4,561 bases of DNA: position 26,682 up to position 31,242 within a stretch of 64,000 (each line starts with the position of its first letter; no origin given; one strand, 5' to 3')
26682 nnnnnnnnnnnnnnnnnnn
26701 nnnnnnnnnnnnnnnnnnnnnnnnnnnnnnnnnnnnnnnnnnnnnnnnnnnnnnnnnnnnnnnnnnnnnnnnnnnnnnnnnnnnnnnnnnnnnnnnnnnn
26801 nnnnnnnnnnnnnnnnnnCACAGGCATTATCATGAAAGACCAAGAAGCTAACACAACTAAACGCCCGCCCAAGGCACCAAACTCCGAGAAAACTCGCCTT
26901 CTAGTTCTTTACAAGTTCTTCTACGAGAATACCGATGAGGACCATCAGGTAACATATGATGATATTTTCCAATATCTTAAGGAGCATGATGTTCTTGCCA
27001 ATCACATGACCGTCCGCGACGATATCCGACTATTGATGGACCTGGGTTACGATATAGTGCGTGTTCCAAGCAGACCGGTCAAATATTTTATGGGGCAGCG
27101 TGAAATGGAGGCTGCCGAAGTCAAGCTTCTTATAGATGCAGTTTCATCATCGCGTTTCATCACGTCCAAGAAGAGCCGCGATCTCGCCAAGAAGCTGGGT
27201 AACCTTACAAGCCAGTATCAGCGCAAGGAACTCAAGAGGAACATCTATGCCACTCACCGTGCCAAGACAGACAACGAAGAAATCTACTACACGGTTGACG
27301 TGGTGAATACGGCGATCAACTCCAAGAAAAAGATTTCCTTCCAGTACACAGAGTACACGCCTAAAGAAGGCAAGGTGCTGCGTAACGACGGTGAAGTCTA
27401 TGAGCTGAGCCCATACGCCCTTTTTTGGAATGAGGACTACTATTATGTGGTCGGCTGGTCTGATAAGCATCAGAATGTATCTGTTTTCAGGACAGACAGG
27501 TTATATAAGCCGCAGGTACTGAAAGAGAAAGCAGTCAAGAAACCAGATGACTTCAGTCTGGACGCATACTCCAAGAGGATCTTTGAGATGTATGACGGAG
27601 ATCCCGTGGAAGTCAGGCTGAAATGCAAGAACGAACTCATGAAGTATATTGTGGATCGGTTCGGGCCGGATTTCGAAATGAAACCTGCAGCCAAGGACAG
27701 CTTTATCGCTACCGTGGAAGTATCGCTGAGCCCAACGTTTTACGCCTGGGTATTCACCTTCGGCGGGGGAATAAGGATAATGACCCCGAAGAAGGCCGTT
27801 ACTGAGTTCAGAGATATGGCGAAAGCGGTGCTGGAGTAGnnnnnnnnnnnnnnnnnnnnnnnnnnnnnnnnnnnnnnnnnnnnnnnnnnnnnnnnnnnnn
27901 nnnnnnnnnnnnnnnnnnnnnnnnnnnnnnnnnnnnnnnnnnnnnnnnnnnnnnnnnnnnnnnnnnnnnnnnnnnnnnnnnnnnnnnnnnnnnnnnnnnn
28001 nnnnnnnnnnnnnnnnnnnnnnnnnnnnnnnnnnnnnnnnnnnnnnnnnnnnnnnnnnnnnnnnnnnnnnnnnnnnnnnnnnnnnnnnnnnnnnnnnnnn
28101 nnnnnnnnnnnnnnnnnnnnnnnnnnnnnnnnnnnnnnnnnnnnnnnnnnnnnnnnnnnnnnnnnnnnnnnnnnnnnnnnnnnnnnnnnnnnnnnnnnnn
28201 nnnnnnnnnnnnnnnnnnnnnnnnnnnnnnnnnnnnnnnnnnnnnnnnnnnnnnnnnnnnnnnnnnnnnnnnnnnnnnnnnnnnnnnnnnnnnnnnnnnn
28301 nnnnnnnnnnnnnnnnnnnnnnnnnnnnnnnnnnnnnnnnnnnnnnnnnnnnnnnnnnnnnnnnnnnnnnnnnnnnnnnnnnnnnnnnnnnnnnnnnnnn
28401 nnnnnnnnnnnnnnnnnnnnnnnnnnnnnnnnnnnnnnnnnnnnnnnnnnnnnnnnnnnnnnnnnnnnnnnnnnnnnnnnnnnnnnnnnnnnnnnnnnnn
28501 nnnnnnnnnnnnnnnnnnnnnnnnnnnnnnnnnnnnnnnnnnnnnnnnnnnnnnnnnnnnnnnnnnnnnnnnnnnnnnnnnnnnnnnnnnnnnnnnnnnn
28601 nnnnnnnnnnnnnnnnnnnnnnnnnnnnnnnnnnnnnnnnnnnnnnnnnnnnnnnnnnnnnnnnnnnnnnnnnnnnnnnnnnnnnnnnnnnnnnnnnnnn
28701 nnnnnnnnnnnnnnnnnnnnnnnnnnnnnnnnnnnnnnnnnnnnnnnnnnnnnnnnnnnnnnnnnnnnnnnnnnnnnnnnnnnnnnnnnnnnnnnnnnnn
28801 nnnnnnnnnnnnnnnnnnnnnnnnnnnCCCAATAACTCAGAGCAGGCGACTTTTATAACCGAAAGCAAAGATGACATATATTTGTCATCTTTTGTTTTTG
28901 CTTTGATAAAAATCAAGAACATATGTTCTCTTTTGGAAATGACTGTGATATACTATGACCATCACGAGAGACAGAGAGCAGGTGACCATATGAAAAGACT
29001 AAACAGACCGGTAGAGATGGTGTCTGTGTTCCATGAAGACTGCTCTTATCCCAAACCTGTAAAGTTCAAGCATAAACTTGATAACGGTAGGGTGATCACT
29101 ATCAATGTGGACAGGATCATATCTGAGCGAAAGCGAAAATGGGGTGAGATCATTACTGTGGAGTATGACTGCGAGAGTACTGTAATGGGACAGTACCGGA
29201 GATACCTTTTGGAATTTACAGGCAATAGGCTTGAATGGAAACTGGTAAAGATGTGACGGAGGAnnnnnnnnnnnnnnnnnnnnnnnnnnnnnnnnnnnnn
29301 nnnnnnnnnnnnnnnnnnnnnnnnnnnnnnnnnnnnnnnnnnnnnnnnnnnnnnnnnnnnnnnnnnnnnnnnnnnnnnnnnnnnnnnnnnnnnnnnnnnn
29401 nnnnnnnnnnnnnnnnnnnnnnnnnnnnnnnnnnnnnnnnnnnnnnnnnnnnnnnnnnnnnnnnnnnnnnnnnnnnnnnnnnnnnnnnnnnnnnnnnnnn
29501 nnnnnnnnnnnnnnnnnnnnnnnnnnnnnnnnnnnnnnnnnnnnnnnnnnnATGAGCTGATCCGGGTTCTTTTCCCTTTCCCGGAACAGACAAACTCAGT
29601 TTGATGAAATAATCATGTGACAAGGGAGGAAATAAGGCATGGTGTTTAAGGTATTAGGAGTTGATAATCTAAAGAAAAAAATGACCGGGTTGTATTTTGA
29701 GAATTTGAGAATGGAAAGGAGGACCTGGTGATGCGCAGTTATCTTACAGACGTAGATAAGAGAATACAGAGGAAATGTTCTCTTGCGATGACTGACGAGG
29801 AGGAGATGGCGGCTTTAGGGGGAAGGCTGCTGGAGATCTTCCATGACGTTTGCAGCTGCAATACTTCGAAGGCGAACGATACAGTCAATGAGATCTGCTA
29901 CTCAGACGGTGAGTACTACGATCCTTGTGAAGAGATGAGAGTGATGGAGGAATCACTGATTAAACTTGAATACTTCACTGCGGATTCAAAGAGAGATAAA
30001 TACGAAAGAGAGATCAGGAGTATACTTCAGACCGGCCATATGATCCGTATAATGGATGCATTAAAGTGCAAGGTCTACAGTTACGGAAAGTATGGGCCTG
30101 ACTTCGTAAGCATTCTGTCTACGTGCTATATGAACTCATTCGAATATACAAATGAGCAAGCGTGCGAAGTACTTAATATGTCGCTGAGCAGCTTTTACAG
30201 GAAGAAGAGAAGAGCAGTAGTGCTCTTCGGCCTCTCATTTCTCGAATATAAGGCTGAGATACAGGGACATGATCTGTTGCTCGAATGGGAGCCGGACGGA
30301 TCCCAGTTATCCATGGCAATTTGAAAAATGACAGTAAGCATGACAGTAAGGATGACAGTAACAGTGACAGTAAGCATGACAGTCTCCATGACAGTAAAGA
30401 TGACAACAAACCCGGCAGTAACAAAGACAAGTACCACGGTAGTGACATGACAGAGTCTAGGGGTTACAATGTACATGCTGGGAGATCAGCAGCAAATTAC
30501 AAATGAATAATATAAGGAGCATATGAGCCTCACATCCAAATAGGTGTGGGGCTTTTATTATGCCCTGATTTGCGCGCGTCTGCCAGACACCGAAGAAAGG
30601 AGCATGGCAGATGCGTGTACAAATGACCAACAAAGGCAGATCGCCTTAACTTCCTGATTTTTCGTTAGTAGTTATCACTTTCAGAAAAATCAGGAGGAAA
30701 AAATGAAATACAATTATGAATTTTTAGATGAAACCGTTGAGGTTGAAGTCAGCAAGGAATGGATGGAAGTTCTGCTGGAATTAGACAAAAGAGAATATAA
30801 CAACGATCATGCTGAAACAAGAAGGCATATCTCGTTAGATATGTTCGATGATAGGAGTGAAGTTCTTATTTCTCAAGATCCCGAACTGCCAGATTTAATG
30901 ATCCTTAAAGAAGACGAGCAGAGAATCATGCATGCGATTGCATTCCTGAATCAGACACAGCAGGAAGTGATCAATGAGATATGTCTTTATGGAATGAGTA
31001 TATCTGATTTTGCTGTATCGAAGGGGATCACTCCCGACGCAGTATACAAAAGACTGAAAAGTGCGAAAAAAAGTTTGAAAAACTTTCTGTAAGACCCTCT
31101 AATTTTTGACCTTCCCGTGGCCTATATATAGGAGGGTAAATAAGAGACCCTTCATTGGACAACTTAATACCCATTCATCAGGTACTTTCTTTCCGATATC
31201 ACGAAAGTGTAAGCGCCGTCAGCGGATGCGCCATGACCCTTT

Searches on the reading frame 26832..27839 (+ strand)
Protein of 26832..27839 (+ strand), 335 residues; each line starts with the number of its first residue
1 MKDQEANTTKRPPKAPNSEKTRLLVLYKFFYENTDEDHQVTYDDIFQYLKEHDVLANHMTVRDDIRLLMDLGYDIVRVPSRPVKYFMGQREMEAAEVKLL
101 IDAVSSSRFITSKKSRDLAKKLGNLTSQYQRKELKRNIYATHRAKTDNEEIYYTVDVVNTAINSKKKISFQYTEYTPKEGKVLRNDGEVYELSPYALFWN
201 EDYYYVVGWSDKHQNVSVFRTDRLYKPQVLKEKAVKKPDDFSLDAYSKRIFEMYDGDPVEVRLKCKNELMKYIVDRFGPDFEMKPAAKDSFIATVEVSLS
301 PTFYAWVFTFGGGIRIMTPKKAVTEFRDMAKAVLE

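Call 22: search_protein_families(library=pfam, proteins=[window:26832-27839:+], max_evalue=0.01)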
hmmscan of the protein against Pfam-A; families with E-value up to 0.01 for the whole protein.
window:26832-27839:+ (335 aa): 3 families
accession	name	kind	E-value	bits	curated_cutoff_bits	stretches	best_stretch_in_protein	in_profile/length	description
PF13280.12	WYL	-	2.3e-10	40.7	21.8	1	155-225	3-66/70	WYL domain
PF25583.1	WCX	-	1.5e-07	32.1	23.9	1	258-334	2-76/76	WCX domain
PF16902.11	FokI_D3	-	0.00053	20.2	29.2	1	37-75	26-64/69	FokI, D3 domain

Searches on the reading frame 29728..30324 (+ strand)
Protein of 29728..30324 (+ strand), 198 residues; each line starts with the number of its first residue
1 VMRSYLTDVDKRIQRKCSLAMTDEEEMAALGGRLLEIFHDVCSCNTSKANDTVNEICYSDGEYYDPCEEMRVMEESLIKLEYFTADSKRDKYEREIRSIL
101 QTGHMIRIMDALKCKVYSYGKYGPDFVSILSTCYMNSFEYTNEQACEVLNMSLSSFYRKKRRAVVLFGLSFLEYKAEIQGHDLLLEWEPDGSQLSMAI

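Call 22: search_protein_families(library=pfam, proteins=[window:29728-30324:+], max_evalue=0.01)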
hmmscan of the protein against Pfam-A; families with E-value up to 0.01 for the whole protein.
window:29728-30324:+ (198 aa): 1 family
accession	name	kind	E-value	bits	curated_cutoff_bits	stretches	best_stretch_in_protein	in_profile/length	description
PF07374.17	DUF1492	-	0.0043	17.6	21.5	1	124-164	58-96/100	Protein of unknown function (DUF1492)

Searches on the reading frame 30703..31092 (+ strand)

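Call 22: search_protein_families(library=pfam, proteins=[window:30703-31092:+], max_evalue=0.01)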
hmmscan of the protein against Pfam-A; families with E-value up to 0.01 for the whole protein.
window:30703-31092:+ (129 aa): 2 families
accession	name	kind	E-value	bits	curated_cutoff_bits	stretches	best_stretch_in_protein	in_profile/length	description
PF08281.18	Sigma70_r4_2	-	1.5e-05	25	25.7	1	73-125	2-54/54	Sigma-70, region 4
PF01051.27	Rep3_N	-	0.00036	21.4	22.4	0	68-126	15-70/141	Initiator Replication protein, WH1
